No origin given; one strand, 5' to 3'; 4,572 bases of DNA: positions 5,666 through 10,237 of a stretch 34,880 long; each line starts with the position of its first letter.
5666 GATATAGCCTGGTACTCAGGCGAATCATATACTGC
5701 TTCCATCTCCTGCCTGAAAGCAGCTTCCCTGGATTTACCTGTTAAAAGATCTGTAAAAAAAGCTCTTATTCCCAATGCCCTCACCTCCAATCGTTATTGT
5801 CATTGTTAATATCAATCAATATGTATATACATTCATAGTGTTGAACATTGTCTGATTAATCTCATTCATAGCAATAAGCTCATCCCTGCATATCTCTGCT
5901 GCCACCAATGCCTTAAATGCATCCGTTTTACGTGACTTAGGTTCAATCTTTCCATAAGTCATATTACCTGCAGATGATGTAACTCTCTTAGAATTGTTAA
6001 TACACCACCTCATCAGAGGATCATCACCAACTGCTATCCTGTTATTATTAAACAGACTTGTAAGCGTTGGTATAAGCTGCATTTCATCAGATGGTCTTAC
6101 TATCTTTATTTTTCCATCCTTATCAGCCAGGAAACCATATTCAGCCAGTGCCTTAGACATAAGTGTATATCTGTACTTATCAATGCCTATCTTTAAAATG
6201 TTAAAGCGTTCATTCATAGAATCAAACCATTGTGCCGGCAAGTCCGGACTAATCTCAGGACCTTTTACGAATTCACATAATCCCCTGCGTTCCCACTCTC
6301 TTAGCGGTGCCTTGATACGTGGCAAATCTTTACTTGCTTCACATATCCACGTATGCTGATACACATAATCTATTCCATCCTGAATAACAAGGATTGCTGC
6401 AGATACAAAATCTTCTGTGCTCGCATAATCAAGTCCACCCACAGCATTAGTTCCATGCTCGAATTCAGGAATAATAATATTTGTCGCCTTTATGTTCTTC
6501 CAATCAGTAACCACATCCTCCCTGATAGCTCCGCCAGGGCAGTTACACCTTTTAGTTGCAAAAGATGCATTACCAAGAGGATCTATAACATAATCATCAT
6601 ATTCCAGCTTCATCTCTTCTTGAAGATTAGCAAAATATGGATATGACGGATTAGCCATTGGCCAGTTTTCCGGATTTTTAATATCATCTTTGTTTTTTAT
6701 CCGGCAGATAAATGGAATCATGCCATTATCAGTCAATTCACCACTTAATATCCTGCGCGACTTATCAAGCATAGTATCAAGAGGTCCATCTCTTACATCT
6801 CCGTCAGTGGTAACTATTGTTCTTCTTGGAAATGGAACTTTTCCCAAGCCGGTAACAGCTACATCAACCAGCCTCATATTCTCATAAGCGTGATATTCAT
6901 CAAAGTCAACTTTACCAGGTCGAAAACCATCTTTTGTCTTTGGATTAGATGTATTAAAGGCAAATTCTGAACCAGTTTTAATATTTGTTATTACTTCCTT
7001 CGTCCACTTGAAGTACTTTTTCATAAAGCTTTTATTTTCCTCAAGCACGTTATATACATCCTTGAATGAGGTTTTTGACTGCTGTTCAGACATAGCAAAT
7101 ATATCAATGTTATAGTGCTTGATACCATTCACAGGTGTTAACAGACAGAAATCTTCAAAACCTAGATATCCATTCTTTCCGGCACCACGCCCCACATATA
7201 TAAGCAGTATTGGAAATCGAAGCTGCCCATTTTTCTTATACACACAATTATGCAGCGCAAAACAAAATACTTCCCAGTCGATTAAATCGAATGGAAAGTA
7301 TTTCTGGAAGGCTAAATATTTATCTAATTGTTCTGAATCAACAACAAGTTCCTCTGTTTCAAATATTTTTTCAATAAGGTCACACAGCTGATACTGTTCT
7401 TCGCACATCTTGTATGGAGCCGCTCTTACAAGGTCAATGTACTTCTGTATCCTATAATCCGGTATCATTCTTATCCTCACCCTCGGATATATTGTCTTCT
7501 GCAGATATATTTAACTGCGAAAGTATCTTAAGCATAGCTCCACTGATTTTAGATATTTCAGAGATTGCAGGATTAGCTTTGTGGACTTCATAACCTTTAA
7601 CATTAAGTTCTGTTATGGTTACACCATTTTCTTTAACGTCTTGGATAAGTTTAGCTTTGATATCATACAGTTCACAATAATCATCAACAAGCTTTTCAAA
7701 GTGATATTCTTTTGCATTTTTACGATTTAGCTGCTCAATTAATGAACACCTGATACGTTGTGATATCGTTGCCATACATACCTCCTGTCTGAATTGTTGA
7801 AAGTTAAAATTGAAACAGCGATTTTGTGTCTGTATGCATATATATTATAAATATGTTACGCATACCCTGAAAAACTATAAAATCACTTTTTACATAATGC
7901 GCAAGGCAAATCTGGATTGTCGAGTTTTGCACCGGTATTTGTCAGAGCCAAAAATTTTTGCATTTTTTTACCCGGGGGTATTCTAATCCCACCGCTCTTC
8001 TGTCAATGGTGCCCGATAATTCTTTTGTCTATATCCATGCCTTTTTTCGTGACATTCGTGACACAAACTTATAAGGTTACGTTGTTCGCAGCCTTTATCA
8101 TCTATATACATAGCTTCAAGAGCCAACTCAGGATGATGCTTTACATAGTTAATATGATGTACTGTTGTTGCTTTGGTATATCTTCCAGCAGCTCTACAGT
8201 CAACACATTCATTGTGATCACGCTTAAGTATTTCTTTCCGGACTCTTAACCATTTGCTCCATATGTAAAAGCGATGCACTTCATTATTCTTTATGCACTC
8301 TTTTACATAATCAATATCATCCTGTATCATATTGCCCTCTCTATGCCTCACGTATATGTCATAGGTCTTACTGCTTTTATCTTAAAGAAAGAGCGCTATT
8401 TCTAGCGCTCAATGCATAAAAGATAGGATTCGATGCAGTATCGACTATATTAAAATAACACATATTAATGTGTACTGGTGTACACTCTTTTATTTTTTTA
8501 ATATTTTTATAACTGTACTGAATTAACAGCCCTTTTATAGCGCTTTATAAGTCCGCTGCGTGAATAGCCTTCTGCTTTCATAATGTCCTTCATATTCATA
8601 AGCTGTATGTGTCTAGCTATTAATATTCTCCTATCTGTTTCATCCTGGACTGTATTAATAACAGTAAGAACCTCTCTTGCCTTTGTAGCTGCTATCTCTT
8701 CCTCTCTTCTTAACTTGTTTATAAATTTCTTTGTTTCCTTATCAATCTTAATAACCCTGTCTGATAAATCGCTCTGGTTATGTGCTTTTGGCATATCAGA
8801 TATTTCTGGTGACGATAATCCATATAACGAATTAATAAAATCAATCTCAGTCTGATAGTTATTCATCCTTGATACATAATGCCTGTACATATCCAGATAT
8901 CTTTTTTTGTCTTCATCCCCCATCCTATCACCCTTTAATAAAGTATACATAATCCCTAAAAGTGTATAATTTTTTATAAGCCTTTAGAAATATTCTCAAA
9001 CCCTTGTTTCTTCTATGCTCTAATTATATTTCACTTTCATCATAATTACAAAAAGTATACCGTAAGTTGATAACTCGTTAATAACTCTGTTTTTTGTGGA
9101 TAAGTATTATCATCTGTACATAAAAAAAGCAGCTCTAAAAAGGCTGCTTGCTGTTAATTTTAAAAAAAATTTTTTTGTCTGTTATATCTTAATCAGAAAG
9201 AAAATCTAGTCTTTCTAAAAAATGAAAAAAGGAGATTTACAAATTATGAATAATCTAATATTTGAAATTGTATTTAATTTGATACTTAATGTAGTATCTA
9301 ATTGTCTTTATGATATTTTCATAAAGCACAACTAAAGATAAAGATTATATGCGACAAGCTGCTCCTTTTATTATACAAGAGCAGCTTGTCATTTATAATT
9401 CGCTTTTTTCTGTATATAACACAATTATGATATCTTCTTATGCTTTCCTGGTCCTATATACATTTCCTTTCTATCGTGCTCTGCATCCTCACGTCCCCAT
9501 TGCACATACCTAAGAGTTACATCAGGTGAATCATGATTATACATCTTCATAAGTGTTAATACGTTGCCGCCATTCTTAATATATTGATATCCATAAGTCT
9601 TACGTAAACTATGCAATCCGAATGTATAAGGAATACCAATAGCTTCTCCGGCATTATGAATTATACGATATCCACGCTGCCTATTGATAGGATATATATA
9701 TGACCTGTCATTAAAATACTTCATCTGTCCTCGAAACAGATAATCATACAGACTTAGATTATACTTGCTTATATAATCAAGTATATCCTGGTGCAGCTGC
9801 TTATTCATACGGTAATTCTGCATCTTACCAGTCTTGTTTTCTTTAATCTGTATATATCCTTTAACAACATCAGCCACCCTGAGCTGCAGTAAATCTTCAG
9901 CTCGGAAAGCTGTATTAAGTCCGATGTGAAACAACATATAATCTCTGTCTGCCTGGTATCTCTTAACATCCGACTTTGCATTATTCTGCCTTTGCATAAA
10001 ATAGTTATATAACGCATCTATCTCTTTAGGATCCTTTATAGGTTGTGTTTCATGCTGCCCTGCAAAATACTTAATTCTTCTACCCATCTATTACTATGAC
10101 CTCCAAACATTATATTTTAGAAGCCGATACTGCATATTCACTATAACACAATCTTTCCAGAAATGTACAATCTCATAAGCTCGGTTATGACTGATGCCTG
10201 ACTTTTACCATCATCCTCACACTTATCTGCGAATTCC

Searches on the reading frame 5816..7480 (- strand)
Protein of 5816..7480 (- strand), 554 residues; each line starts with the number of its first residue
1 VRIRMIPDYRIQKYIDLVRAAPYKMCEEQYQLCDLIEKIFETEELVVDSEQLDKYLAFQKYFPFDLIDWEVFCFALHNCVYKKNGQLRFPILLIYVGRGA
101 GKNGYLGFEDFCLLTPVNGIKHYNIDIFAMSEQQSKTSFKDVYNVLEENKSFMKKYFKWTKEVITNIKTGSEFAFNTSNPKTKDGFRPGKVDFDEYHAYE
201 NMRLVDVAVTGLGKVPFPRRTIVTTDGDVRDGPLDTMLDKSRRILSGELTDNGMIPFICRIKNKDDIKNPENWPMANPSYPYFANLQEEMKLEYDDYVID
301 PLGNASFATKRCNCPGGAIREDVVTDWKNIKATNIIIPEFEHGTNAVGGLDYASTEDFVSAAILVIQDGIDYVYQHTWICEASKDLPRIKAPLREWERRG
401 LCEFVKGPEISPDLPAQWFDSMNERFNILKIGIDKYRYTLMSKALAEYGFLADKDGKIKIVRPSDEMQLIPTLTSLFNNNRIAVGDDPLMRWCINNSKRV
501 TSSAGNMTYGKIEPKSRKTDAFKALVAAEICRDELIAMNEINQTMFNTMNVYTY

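Call 55: search_protein_families(library=phrogs, proteins=[window:5816-7480:-], max_evalue=0.001)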
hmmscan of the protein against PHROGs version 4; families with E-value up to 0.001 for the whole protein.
window:5816-7480:- (554 aa): 3 families
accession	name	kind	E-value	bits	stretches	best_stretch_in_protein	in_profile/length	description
phrog_9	-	head and packaging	1.3e-105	356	1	44-528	178-659/812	terminase large subunit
phrog_2699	-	head and packaging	7e-46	157.5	1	238-528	2-289/315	terminase large subunit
phrog_7331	-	head and packaging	0.00046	20.8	1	473-528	34-88/113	terminase large subunit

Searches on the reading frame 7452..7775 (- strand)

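Call 55: search_protein_families(library=phrogs, proteins=[window:7452-7775:-], max_evalue=0.001)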
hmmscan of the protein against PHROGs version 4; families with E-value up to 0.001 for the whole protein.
window:7452-7775:- (107 aa): 6 families
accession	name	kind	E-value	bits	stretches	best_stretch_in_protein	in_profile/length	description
phrog_5110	-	head and packaging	4.2e-25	89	1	4-103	9-108/110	terminase small subunit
phrog_2343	-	head and packaging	2.7e-12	47.5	1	6-102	6-98/106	terminase small subunit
phrog_361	-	head and packaging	9.5e-07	30.1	1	8-104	10-108/129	terminase small subunit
phrog_4151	-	DNA, RNA and nucleotide metabolism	1.2e-06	29.4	1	9-91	61-153/154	DNA binding protein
phrog_83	-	head and packaging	5.8e-05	23.7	1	30-91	117-174/246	terminase small subunit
phrog_20663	-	unknown function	0.00073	21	0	30-72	18-59/66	-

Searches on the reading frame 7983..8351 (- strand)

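Call 55: search_protein_families(library=phrogs, proteins=[window:7983-8351:-], max_evalue=0.001)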
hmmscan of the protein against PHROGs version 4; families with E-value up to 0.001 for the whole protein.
window:7983-8351:- (122 aa): 15 families
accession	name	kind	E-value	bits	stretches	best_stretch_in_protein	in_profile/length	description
phrog_119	-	DNA, RNA and nucleotide metabolism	1.2e-18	68.2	1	14-112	171-262/443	HNH endonuclease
phrog_144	-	DNA, RNA and nucleotide metabolism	2.4e-16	60.9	1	18-114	57-142/175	HNH endonuclease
phrog_5956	-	DNA, RNA and nucleotide metabolism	8.3e-15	55.7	1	21-110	34-113/138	HNH endonuclease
phrog_589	-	DNA, RNA and nucleotide metabolism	1.5e-12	48.7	1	23-105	68-139/179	HNH endonuclease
phrog_2323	-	DNA, RNA and nucleotide metabolism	1.8e-10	41.8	1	27-105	17-84/113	HNH endonuclease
phrog_4581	-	head and packaging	8.7e-09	36.2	1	21-106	40-110/395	terminase small subunit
phrog_8048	-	DNA, RNA and nucleotide metabolism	4.7e-07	30.3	1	32-109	162-231/273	HNH endonuclease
phrog_4321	-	DNA, RNA and nucleotide metabolism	8.2e-06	26.6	1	26-110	40-118/135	HNH endonuclease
phrog_8446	-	DNA, RNA and nucleotide metabolism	1e-05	26.3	1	32-109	126-200/211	HNH endonuclease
phrog_3106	-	DNA, RNA and nucleotide metabolism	1.5e-05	25.9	1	32-109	145-225/252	HNH endonuclease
phrog_333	-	DNA, RNA and nucleotide metabolism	1.6e-05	26.1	1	32-110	19-84/138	HNH endonuclease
phrog_6050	-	DNA, RNA and nucleotide metabolism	4.8e-05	23.4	1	37-109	302-362/402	HNH endonuclease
phrog_7370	-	DNA, RNA and nucleotide metabolism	0.0001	23.3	0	36-67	31-58/115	HNH endonuclease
phrog_1271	-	DNA, RNA and nucleotide metabolism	0.00032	21.2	1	30-114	253-325/361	HNH endonuclease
phrog_740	-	DNA, RNA and nucleotide metabolism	0.00051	20.1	1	36-117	28-97/332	HNH endonuclease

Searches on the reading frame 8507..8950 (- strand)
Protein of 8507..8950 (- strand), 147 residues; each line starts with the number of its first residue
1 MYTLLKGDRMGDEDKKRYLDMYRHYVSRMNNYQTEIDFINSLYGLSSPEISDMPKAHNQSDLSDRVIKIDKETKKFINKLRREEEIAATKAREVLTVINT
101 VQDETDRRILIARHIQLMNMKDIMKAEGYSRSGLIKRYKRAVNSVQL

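Call 9: search_protein_families(library=pfam, proteins=[window:8507-8950:-], max_evalue=0.01)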
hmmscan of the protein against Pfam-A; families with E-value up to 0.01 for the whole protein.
window:8507-8950:- (147 aa): 1 family
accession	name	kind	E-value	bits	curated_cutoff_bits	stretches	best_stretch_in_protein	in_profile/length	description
PF17078.10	SHE3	-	0.009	16.2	30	0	30-120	129-218/228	SWI5-dependent HO expression protein 3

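Call 55: search_protein_families(library=phrogs, proteins=[window:8507-8950:-], max_evalue=0.001)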
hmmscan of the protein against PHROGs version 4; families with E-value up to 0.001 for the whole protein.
window:8507-8950:- (147 aa): 2 families
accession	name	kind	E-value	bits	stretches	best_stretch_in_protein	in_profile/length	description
phrog_36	-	transcription regulation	9.4e-10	39.5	1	15-144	56-182/220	transcriptional regulator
phrog_248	-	transcription regulation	7.7e-07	30.3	1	16-140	26-128/161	transcriptional activator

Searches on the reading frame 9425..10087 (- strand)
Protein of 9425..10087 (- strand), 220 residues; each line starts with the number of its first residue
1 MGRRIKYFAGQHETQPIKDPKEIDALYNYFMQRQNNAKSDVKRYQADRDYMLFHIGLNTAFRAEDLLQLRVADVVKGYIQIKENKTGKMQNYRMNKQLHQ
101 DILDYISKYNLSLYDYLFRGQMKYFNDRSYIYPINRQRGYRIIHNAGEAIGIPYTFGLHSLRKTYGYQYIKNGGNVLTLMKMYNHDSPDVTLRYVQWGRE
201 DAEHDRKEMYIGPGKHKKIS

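Call 9: search_protein_families(library=pfam, proteins=[window:9425-10087:-], max_evalue=0.01)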
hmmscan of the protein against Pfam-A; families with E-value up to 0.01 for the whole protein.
window:9425-10087:- (220 aa): 1 family
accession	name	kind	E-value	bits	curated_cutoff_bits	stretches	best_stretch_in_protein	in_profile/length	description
PF00589.27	Phage_integrase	-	2.5e-17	63.6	27.1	1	44-196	19-167/172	Phage integrase family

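Call 10: search_protein_families(library=phrogs, proteins=[window:9425-10087:-], max_evalue=0.001)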
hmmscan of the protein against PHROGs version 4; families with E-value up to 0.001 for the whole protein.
window:9425-10087:- (220 aa): 3 families
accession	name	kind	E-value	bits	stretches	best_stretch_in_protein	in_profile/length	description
phrog_216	-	integration and excision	6.1e-42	144.7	1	10-203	48-230/301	integrase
phrog_1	-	integration and excision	1e-16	62.3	1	21-202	274-437/611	integrase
phrog_7269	-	integration and excision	3.9e-13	50.1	1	136-199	10-71/89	integrase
